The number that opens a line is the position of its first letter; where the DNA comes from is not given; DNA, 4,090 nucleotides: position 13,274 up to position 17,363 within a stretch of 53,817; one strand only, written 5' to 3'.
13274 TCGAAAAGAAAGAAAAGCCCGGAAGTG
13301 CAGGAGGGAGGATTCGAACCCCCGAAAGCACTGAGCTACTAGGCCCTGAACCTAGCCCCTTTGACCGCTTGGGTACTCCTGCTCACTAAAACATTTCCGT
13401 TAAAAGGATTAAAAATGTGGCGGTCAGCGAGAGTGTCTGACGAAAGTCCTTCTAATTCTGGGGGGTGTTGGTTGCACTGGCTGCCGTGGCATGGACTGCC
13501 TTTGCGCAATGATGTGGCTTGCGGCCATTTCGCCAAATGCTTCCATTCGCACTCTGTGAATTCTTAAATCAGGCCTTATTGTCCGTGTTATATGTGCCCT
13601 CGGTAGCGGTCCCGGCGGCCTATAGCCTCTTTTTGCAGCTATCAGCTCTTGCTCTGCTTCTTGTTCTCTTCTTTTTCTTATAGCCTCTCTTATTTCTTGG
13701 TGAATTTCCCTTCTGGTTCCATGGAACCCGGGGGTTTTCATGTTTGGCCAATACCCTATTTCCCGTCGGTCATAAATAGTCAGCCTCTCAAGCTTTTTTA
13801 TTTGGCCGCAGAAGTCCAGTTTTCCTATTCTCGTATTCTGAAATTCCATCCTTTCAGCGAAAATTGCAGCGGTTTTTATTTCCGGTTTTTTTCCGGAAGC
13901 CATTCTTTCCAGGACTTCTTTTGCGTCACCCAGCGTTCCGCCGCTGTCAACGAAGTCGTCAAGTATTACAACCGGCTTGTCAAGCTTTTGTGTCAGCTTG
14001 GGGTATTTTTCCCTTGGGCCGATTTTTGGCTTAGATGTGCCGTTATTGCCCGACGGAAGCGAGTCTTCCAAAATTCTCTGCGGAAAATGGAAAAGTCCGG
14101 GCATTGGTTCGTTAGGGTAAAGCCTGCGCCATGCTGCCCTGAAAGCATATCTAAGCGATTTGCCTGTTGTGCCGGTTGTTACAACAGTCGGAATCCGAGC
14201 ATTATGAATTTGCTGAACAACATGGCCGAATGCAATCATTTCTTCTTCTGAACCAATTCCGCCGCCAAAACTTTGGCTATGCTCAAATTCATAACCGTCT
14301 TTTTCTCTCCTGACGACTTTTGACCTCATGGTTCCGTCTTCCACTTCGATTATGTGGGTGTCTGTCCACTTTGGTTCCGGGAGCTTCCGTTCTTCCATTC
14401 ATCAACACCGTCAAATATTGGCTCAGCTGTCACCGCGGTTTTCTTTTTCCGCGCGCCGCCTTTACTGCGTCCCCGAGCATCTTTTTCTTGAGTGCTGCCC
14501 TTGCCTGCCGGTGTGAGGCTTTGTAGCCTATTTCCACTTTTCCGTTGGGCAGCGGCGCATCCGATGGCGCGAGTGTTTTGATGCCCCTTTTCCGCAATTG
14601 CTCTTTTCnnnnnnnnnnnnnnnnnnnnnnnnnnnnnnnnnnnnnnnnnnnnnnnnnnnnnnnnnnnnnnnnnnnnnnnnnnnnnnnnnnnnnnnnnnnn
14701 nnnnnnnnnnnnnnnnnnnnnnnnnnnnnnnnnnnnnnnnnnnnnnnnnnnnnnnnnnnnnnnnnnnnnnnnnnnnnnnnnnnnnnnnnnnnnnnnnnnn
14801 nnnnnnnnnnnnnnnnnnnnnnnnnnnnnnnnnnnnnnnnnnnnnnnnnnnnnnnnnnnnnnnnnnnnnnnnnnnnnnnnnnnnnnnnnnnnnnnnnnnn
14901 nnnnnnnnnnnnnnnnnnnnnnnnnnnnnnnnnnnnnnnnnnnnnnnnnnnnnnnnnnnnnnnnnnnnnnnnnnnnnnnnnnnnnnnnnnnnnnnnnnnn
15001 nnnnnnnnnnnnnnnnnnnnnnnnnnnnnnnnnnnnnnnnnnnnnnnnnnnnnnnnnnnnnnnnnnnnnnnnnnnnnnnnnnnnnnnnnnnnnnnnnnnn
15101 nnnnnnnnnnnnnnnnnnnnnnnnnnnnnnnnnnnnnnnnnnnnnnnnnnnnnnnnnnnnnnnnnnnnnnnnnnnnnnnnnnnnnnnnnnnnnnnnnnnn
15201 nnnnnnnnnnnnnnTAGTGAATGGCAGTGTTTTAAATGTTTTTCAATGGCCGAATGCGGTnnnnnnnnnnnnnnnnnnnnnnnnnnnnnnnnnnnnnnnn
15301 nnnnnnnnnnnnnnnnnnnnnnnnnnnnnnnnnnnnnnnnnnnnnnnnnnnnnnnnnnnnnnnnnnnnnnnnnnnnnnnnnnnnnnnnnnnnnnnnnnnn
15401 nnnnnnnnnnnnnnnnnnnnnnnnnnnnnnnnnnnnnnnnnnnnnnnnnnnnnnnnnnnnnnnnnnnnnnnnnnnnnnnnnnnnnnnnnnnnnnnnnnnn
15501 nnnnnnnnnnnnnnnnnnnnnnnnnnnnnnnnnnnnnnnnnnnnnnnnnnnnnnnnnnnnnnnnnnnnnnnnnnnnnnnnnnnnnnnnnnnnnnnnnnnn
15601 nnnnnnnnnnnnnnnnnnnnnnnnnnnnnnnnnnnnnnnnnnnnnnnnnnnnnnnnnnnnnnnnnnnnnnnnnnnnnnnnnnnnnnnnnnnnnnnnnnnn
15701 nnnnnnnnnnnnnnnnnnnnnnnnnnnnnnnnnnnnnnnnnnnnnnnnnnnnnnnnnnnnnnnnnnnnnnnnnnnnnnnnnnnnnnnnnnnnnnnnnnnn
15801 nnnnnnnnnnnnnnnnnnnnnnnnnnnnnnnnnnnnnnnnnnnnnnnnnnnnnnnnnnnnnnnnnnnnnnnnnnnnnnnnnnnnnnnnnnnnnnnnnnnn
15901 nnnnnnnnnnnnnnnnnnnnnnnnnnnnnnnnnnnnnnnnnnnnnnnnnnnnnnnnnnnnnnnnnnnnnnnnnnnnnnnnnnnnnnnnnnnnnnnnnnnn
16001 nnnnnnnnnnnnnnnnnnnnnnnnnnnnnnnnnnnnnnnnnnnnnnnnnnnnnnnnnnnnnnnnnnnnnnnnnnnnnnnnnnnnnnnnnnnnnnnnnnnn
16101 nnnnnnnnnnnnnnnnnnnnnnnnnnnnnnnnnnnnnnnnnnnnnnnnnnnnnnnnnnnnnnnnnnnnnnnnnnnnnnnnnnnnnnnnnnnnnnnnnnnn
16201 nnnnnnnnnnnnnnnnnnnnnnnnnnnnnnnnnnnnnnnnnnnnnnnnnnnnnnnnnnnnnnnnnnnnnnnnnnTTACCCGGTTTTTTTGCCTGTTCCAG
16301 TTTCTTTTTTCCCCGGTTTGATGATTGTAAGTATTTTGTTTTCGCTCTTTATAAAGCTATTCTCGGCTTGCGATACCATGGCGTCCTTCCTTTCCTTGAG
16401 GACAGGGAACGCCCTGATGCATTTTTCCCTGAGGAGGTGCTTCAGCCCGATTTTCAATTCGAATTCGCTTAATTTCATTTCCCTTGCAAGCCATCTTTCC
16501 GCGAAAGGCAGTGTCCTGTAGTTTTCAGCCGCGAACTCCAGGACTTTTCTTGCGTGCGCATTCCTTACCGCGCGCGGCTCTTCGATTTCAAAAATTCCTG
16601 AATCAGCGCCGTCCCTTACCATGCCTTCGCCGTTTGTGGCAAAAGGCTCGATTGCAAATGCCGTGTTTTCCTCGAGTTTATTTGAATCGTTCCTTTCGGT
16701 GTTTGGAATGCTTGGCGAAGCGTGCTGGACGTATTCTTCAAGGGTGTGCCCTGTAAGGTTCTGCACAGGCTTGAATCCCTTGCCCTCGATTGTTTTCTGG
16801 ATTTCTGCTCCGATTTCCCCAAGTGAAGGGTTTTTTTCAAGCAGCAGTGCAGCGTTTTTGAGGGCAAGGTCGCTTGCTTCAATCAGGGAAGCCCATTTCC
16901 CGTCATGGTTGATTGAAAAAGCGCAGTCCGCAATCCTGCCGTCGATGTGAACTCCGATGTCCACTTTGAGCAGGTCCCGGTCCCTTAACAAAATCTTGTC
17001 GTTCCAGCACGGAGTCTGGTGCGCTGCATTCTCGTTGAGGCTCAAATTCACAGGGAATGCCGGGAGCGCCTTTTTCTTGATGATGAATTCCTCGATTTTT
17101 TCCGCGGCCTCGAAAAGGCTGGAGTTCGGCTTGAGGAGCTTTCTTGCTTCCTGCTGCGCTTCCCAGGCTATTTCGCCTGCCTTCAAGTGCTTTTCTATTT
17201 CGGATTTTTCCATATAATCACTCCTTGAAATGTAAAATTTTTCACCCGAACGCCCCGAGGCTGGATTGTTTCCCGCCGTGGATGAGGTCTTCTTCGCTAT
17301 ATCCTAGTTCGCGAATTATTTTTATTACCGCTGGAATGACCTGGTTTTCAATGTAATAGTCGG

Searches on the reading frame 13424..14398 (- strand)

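Call 10: search_protein_families(library=pfam, proteins=[window:13424-14398:-], max_evalue=0.001)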
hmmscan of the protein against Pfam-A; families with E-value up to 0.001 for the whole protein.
window:13424-14398:- (324 aa): 1 family
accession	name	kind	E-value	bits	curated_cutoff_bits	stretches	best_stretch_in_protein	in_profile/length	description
PF00156.33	Pribosyltran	-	3.3e-06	27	26.3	1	130-182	79-126/158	Phosphoribosyl transferase domain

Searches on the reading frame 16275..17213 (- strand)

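Call 10: search_protein_families(library=pfam, proteins=[window:16275-17213:-], max_evalue=0.001)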
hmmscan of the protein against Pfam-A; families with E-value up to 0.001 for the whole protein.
window:16275-17213:- (312 aa): 1 family
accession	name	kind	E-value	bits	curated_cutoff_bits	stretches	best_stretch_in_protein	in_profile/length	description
PF00557.29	Peptidase_M24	-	1.6e-24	87.3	23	1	8-200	2-199/208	Metallopeptidase family M24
